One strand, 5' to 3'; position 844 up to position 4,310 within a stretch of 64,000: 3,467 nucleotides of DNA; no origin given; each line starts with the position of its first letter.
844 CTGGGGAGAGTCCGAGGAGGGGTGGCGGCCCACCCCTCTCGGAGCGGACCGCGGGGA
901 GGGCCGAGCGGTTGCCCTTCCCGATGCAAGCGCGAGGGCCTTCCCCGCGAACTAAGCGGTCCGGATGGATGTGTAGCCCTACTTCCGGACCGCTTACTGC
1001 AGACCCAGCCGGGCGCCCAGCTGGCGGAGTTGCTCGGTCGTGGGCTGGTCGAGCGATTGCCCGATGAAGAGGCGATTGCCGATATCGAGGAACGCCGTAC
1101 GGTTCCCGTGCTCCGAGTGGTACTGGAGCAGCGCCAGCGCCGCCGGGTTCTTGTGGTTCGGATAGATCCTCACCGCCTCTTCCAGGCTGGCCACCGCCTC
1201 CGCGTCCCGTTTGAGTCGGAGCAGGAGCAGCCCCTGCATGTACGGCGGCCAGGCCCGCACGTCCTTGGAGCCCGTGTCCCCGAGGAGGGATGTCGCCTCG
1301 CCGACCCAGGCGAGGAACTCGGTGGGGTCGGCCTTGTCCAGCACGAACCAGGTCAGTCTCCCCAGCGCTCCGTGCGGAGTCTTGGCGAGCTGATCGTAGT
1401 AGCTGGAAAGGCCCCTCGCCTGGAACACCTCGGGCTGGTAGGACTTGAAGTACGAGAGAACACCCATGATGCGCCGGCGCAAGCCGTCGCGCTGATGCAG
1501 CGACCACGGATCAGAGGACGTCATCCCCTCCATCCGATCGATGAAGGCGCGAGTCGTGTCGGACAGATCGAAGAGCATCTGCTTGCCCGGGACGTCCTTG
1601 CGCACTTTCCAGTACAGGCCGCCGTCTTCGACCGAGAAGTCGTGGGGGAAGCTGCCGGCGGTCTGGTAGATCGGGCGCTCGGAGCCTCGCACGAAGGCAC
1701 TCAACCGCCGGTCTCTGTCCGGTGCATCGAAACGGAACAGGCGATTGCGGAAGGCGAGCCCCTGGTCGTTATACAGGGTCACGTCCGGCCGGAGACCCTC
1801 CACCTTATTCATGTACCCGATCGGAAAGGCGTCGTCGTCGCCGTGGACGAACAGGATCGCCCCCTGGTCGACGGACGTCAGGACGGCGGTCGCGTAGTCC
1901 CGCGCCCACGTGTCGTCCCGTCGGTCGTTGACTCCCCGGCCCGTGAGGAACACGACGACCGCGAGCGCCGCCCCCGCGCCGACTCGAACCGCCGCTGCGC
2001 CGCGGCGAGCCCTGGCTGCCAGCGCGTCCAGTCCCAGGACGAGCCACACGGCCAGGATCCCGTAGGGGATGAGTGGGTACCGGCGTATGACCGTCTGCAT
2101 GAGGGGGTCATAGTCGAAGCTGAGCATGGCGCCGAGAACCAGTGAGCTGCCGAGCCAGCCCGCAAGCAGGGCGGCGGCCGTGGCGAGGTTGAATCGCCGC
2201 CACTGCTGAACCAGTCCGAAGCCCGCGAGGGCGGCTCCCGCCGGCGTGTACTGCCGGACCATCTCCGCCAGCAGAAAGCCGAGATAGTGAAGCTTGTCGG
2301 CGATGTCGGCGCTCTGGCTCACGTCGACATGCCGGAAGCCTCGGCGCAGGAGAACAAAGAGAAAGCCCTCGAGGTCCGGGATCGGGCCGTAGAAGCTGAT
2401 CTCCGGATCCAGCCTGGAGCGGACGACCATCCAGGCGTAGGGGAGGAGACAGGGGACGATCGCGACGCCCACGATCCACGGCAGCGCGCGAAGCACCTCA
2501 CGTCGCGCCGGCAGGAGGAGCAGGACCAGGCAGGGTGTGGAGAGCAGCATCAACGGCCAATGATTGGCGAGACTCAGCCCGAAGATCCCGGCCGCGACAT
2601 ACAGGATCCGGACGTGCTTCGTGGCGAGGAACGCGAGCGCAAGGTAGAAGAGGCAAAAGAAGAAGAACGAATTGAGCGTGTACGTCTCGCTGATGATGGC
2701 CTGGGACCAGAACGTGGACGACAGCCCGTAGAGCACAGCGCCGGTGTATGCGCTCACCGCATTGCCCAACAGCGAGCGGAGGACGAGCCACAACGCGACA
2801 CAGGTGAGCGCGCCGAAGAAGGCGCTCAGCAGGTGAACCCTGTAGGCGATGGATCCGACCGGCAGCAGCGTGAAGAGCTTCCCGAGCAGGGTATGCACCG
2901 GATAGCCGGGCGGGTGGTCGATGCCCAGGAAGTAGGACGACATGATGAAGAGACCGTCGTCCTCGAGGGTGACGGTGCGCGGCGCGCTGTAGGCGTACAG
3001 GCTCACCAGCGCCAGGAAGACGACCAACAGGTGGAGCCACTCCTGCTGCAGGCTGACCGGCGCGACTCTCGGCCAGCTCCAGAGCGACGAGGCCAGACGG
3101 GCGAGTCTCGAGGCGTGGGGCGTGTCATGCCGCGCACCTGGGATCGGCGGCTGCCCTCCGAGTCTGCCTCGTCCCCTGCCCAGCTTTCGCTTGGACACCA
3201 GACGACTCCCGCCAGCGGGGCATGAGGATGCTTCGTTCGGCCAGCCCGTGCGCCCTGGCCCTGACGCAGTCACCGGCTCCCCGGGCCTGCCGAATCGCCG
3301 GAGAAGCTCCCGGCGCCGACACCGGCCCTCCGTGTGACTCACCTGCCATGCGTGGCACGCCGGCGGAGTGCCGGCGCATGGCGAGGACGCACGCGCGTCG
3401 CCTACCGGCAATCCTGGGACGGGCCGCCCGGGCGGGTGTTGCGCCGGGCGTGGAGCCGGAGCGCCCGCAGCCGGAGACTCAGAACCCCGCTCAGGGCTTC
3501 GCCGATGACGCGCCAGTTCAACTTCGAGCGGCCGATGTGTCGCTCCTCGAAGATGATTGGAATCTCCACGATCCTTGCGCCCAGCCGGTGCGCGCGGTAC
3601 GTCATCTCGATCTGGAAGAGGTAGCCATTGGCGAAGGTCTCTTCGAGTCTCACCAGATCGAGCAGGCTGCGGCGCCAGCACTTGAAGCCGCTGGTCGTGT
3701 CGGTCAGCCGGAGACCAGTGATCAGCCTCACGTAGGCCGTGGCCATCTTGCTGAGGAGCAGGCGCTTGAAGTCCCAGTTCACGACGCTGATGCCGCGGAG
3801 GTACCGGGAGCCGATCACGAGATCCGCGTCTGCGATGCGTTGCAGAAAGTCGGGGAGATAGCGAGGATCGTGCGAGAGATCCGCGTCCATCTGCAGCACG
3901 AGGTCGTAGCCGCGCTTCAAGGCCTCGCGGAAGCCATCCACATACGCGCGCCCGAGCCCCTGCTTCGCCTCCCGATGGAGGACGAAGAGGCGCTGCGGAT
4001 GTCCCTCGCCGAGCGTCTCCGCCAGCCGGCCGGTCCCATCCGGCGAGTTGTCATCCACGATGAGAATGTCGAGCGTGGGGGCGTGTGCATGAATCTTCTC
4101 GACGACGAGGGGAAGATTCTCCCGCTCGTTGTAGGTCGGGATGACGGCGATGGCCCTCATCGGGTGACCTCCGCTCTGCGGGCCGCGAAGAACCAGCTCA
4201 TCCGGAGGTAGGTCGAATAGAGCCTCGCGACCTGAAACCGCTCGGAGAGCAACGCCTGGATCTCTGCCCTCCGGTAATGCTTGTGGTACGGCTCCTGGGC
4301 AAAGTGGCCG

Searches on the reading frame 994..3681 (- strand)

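Call 61: search_protein_families(library=pfam, proteins=[window:994-3681:-], max_evalue=0.00001)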
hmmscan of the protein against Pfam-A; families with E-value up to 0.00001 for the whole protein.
window:994-3681:- (895 aa): 2 families
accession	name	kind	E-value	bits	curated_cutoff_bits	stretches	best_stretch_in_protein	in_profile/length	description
PF11028.14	TMEM260-like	-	1.3e-26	93.9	24.2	1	241-391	1-172/179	Protein O-mannosyl-transferase TMEM260-like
PF13231.12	PMT_2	-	1.7e-06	28.7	26.1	1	255-416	1-158/160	Dolichyl-phosphate-mannose-protein mannosyltransferase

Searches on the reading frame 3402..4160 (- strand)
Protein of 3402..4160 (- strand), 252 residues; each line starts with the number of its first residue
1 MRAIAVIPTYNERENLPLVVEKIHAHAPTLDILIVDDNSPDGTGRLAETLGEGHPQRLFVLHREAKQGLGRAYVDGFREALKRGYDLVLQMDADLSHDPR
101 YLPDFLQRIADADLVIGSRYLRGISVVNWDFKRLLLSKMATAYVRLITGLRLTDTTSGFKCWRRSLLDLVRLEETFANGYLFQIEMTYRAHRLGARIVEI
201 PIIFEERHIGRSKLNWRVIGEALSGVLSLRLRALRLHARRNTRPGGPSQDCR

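Call 61: search_protein_families(library=pfam, proteins=[window:3402-4160:-], max_evalue=0.00001)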
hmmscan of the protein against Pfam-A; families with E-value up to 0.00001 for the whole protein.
window:3402-4160:- (252 aa): 2 families
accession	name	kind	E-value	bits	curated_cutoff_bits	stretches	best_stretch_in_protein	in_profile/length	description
PF00535.33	Glycos_transf_2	-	8e-26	91.4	23.3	1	6-167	3-164/168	Glycosyl transferase family 2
PF13641.12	Glyco_tranf_2_3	-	1.5e-07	32.1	27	1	5-198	5-202/230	Glycosyltransferase like family 2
